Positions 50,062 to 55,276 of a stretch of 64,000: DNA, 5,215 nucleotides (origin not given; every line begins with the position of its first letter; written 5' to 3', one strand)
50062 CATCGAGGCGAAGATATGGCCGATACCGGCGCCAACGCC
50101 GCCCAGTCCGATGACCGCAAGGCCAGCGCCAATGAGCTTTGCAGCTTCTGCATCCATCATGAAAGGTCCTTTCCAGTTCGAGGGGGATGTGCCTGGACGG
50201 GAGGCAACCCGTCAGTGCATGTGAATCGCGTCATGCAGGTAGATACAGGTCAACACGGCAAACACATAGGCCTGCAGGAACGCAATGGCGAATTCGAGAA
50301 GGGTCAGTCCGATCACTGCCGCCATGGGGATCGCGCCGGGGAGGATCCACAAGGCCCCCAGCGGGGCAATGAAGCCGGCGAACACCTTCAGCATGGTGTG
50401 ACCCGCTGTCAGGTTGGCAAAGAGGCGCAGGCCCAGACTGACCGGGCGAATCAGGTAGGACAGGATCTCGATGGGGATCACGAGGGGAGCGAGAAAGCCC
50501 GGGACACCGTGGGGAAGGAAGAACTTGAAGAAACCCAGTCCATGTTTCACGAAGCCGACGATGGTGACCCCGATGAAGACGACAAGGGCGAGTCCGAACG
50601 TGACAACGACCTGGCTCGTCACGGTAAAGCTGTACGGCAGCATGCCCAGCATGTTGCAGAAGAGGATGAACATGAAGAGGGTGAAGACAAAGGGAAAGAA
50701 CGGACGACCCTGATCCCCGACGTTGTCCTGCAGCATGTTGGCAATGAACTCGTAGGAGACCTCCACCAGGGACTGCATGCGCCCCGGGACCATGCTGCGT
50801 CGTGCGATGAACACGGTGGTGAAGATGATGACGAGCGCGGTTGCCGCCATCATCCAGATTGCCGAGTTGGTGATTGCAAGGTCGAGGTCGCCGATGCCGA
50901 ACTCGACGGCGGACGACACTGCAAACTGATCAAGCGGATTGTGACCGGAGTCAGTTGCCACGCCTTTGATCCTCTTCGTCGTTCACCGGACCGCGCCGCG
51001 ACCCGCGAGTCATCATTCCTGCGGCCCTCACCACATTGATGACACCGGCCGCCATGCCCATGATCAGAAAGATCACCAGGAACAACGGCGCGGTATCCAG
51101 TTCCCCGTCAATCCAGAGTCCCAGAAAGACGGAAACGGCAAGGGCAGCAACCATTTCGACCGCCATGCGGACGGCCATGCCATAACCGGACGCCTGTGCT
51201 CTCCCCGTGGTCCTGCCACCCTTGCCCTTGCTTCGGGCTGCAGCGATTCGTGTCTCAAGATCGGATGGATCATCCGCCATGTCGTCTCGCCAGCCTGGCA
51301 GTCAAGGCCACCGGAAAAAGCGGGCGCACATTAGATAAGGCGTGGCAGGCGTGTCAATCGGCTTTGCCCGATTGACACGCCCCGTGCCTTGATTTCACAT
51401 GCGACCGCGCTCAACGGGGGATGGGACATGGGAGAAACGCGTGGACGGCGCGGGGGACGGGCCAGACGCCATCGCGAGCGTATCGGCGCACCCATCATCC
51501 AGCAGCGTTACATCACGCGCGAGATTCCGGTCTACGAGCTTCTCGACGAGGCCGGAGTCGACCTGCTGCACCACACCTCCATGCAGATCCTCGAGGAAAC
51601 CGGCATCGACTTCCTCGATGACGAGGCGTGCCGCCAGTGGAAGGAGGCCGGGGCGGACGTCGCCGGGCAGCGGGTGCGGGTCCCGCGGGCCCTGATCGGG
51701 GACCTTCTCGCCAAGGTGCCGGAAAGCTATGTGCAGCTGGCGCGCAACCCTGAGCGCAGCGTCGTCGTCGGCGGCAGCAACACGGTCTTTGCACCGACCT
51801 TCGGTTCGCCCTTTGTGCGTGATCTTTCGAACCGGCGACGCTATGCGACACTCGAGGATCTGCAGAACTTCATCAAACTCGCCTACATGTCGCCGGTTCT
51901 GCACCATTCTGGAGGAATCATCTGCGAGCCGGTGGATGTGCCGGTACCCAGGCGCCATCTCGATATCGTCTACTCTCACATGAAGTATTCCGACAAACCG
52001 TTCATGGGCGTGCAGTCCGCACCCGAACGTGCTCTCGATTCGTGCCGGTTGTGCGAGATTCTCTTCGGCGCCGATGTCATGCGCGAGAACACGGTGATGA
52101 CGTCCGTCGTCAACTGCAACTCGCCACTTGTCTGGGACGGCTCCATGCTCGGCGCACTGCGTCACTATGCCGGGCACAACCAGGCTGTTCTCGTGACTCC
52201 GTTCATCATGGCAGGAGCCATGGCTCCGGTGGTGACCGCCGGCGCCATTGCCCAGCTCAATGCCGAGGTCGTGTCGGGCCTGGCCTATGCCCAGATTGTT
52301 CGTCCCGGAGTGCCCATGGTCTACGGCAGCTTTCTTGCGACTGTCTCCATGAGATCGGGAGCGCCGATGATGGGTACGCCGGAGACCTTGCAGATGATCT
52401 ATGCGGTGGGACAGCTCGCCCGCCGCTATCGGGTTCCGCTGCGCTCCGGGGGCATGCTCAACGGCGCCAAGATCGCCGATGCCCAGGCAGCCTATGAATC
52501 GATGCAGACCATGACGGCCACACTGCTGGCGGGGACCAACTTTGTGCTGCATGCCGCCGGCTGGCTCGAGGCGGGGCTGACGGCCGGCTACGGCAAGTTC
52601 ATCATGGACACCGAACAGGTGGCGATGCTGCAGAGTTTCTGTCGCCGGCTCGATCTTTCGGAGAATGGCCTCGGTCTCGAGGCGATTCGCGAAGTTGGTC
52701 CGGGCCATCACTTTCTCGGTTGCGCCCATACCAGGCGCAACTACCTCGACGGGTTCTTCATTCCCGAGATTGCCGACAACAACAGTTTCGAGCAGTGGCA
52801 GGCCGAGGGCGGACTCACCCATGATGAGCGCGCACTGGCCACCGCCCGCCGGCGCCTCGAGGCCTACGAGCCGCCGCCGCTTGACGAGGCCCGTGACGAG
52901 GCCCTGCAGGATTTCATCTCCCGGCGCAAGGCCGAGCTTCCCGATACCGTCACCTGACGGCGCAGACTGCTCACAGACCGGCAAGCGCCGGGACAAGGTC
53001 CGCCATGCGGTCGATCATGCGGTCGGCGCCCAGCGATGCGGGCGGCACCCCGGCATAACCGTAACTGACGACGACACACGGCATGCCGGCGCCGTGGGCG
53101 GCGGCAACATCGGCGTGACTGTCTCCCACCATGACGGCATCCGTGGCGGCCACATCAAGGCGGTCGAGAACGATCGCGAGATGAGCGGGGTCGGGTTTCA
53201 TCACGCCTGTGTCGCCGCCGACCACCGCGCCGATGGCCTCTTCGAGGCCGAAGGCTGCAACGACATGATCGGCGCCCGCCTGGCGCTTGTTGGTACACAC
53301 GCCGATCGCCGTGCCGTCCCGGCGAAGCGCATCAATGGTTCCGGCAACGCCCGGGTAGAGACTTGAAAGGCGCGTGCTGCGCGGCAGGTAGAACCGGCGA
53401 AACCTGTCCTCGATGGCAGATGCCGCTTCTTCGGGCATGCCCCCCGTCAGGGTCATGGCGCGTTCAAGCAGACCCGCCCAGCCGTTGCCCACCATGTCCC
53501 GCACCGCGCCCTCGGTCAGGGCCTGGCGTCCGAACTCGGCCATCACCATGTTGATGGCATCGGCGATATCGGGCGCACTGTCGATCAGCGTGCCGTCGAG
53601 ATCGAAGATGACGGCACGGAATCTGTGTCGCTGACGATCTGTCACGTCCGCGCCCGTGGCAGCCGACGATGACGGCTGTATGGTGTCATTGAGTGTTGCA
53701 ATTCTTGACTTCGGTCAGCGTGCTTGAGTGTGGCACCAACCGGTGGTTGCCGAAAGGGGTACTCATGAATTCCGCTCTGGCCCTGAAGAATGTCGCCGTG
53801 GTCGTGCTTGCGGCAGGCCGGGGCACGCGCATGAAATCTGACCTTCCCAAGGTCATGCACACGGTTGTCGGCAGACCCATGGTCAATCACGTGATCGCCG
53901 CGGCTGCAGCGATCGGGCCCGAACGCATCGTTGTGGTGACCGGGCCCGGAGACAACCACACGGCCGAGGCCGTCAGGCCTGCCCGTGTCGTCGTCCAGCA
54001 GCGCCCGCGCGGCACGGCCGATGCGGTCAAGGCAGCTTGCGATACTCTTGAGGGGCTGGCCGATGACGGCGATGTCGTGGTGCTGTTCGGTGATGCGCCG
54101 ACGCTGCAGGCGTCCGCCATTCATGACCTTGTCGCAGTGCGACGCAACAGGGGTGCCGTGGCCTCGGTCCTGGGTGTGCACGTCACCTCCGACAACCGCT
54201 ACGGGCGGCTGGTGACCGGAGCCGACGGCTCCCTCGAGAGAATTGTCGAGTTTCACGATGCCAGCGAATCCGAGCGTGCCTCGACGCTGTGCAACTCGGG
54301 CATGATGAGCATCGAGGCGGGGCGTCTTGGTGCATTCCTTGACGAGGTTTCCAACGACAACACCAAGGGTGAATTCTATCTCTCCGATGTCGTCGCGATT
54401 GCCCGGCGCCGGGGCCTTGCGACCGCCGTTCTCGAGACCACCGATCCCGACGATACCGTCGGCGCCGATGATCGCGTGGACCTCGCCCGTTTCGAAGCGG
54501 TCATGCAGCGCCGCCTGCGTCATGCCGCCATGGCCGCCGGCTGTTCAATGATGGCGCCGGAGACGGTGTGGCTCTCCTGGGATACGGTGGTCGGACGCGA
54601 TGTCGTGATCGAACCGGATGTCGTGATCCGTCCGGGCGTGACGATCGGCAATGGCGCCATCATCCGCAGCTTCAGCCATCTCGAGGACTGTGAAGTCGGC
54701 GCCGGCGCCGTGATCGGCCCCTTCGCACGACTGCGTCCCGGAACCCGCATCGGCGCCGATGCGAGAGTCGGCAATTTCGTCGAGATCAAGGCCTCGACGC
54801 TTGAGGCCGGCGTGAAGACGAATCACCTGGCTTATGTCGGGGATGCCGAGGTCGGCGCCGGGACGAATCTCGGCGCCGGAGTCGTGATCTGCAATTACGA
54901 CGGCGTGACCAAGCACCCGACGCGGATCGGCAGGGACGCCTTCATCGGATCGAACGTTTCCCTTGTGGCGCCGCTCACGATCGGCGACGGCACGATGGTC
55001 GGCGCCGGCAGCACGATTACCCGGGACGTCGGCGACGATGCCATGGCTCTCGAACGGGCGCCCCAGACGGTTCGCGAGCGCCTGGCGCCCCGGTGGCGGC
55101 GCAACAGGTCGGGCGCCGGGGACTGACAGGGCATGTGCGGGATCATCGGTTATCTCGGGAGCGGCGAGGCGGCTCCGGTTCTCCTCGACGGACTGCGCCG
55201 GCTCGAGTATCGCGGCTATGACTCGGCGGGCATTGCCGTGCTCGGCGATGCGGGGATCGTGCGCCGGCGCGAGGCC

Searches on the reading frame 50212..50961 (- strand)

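Call 67: search_protein_families(library=pfam, proteins=[window:50212-50961:-], max_evalue=0.001)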
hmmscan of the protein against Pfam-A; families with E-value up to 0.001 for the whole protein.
window:50212-50961:- (249 aa): 1 family
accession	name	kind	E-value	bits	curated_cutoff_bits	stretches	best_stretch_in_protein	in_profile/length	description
PF00119.25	ATP-synt_A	-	2.6e-66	224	33.9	1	36-242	3-216/217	ATP synthase A chain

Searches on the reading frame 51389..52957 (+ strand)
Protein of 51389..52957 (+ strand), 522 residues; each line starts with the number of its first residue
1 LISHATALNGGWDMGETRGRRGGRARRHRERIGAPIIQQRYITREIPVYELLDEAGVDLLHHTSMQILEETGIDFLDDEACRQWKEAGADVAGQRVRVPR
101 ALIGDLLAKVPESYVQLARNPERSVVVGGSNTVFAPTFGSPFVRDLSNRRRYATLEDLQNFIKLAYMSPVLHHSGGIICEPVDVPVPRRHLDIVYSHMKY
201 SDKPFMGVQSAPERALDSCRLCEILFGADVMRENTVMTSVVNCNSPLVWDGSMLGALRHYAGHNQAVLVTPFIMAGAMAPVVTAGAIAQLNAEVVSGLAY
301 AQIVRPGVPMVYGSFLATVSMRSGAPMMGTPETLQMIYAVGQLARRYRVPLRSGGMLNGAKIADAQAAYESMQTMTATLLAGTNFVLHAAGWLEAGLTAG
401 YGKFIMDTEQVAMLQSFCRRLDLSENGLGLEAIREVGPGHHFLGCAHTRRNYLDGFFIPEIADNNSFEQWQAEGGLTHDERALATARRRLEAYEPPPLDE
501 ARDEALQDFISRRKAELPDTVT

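Call 67: search_protein_families(library=pfam, proteins=[window:51389-52957:+], max_evalue=0.001)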
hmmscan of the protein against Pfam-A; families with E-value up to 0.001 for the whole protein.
window:51389-52957:+ (522 aa): 1 family
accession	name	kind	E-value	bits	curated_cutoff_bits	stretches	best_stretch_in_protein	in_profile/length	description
PF06253.16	MTTB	-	3.1e-212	705.5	25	1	20-518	1-500/500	Trimethylamine methyltransferase (MTTB)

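Call 77: search_protein_families(library=ncbifam, proteins=[window:51389-52957:+], max_evalue=0.00001)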
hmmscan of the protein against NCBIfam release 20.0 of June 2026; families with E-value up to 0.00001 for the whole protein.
window:51389-52957:+ (522 aa): 1 family
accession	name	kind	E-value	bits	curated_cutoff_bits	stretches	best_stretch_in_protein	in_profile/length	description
TIGR02369.2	trimeth_pyl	equivalog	1e-80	271.5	525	1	51-511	5-466/469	[trimethylamine--corrinoid protein] Co-methyltransferase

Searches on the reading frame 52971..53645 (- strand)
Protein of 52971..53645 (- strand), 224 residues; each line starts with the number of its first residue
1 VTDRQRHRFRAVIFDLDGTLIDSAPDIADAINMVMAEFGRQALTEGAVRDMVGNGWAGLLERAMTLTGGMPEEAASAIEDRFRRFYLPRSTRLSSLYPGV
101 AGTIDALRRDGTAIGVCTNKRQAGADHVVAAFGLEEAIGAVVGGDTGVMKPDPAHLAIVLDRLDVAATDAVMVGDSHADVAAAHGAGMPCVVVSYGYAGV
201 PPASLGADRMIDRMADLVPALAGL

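Call 67: search_protein_families(library=pfam, proteins=[window:52971-53645:-], max_evalue=0.001)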
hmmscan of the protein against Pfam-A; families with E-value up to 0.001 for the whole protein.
window:52971-53645:- (224 aa): 5 families
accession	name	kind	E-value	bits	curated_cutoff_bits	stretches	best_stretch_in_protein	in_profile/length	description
PF13419.12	HAD_2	-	9.8e-32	110.9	23.8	1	12-193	1-178/178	Haloacid dehalogenase-like hydrolase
PF00702.32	Hydrolase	-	1.2e-27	98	26.4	1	10-187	2-191/191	haloacid dehalogenase-like hydrolase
PF12710.13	HAD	-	2.7e-12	48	27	1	12-183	1-188/189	haloacid dehalogenase-like hydrolase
PF13242.12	Hydrolase_like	-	2.9e-10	40.3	22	1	150-198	4-53/75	HAD-hyrolase-like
PF13344.12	Hydrolase_6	-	0.00098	19.6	27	0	94-128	13-47/101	Haloacid dehalogenase-like hydrolase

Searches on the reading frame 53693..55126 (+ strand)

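Call 67: search_protein_families(library=pfam, proteins=[window:53693-55126:+], max_evalue=0.001)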
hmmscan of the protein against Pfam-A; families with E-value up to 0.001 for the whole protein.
window:53693-55126:+ (477 aa): 7 families
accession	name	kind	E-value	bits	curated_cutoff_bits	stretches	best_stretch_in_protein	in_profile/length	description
PF00132.30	Hexapep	-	1.2e-32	110.6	27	3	297-329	1-33/36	Bacterial transferase hexapeptide (six repeats)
PF12804.13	NTP_transf_3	-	1.7e-19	71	27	1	36-159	1-120/160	MobA-like NTP transferase domain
PF01128.25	IspD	-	8.9e-12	45.7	27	1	34-163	1-131/221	2-C-methyl-D-erythritol 4-phosphate cytidylyltransferase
PF00483.29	NTP_transferase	-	4.3e-11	43.3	21.2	1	36-203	2-176/245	Nucleotidyl transferase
PF14602.12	Hexapep_2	-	3.7e-08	33.4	27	1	409-444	1-34/34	Hexapeptide repeat of succinyl-transferase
PF25087.1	GMPPB_C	-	1.2e-07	31.9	39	1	298-362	23-86/110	GMPPB C-terminal domain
PF25084.1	LbH_EIF2B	-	1.8e-07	31.6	54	1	302-382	8-87/105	EIF2B subunit epsilon LbH domain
